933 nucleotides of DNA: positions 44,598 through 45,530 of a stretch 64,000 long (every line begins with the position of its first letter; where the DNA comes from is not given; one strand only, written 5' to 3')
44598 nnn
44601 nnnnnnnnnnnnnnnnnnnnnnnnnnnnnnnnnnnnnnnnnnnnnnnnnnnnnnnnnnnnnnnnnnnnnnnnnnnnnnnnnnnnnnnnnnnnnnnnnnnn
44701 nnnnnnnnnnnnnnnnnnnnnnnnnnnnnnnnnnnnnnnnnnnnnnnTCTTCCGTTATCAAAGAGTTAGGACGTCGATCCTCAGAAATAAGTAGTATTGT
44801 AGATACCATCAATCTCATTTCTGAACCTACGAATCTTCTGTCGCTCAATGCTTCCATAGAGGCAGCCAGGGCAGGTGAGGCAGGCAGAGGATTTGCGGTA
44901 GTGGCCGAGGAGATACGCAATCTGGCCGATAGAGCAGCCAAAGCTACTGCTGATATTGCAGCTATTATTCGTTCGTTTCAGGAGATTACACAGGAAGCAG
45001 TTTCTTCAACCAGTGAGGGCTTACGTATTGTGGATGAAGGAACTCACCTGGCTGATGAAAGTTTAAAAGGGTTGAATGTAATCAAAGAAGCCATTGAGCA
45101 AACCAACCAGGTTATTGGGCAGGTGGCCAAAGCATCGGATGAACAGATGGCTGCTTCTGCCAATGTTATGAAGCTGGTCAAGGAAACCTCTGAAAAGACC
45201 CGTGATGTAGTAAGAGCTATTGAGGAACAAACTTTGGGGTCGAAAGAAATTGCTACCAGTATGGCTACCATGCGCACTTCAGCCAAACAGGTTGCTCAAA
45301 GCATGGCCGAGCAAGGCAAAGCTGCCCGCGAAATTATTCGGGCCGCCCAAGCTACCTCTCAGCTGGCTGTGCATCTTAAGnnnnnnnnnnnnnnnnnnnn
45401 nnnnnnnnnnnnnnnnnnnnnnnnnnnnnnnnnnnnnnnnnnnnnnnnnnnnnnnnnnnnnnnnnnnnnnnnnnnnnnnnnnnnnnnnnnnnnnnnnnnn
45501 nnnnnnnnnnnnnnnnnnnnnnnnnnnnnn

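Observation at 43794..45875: Sensor-less soluble MCP built from phased 28-residue (84-nt) repeats, with a hairpin far longer than standard chemoreceptor classes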

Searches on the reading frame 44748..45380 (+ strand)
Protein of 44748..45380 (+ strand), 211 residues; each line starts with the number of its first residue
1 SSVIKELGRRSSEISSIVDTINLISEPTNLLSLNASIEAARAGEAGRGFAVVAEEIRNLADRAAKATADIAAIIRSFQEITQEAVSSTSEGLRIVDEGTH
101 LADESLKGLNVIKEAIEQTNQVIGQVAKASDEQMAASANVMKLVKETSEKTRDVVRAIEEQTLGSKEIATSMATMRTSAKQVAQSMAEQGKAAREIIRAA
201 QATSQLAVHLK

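Call 58: search_solved_structures(query=window:44748-45380:+, max_evalue=1e-8, show_alignments=5)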
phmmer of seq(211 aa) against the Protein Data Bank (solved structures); distinct sequences matched with E-value up to 1e-8: 13.
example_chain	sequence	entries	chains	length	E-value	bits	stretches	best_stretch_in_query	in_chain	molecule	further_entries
2ch7_A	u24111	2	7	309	8.3e-31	111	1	3-181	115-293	METHYL-ACCEPTING CHEMOTAXIS PROTEIN | Methyl-accepting chemotaxis protein 2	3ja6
3ja6_H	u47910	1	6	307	9.1e-31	110.9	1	3-181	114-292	Methyl-accepting chemotaxis protein 2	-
2ch7_B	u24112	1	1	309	1e-30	110.7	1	3-181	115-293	METHYL-ACCEPTING CHEMOTAXIS PROTEIN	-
6s18_A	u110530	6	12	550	3.9e-17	66.6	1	6-147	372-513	Aromatic acid chemoreceptor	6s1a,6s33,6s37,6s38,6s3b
1qu7_A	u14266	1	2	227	3.5e-16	63.5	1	4-177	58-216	METHYL-ACCEPTING CHEMOTAXIS PROTEIN I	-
8c5v_I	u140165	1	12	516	1.2e-15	61.8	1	4-166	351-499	Methyl-accepting chemotaxis protein I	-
3zx6_A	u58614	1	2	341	1.8e-15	61.2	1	4-191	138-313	HAMP, METHYL-ACCEPTING CHEMOTAXIS PROTEIN I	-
6s1k_E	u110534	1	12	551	4.2e-15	60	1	4-190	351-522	Methyl-accepting chemotaxis protein I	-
4jpb_B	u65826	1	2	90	5.9e-13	53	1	12-84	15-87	Methyl-accepting chemotaxis protein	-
3ur1_C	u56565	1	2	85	9.5e-13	52.3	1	12-83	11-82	Methyl-accepting chemotaxis protein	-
31cj_A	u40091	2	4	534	1.9e-12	51.4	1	8-147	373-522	Aerotaxis receptor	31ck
3g6b_A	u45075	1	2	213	2e-11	48.1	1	10-96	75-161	Methyl-accepting chemotaxis protein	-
3g67_A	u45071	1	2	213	4.1e-11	47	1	10-87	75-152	Methyl-accepting chemotaxis protein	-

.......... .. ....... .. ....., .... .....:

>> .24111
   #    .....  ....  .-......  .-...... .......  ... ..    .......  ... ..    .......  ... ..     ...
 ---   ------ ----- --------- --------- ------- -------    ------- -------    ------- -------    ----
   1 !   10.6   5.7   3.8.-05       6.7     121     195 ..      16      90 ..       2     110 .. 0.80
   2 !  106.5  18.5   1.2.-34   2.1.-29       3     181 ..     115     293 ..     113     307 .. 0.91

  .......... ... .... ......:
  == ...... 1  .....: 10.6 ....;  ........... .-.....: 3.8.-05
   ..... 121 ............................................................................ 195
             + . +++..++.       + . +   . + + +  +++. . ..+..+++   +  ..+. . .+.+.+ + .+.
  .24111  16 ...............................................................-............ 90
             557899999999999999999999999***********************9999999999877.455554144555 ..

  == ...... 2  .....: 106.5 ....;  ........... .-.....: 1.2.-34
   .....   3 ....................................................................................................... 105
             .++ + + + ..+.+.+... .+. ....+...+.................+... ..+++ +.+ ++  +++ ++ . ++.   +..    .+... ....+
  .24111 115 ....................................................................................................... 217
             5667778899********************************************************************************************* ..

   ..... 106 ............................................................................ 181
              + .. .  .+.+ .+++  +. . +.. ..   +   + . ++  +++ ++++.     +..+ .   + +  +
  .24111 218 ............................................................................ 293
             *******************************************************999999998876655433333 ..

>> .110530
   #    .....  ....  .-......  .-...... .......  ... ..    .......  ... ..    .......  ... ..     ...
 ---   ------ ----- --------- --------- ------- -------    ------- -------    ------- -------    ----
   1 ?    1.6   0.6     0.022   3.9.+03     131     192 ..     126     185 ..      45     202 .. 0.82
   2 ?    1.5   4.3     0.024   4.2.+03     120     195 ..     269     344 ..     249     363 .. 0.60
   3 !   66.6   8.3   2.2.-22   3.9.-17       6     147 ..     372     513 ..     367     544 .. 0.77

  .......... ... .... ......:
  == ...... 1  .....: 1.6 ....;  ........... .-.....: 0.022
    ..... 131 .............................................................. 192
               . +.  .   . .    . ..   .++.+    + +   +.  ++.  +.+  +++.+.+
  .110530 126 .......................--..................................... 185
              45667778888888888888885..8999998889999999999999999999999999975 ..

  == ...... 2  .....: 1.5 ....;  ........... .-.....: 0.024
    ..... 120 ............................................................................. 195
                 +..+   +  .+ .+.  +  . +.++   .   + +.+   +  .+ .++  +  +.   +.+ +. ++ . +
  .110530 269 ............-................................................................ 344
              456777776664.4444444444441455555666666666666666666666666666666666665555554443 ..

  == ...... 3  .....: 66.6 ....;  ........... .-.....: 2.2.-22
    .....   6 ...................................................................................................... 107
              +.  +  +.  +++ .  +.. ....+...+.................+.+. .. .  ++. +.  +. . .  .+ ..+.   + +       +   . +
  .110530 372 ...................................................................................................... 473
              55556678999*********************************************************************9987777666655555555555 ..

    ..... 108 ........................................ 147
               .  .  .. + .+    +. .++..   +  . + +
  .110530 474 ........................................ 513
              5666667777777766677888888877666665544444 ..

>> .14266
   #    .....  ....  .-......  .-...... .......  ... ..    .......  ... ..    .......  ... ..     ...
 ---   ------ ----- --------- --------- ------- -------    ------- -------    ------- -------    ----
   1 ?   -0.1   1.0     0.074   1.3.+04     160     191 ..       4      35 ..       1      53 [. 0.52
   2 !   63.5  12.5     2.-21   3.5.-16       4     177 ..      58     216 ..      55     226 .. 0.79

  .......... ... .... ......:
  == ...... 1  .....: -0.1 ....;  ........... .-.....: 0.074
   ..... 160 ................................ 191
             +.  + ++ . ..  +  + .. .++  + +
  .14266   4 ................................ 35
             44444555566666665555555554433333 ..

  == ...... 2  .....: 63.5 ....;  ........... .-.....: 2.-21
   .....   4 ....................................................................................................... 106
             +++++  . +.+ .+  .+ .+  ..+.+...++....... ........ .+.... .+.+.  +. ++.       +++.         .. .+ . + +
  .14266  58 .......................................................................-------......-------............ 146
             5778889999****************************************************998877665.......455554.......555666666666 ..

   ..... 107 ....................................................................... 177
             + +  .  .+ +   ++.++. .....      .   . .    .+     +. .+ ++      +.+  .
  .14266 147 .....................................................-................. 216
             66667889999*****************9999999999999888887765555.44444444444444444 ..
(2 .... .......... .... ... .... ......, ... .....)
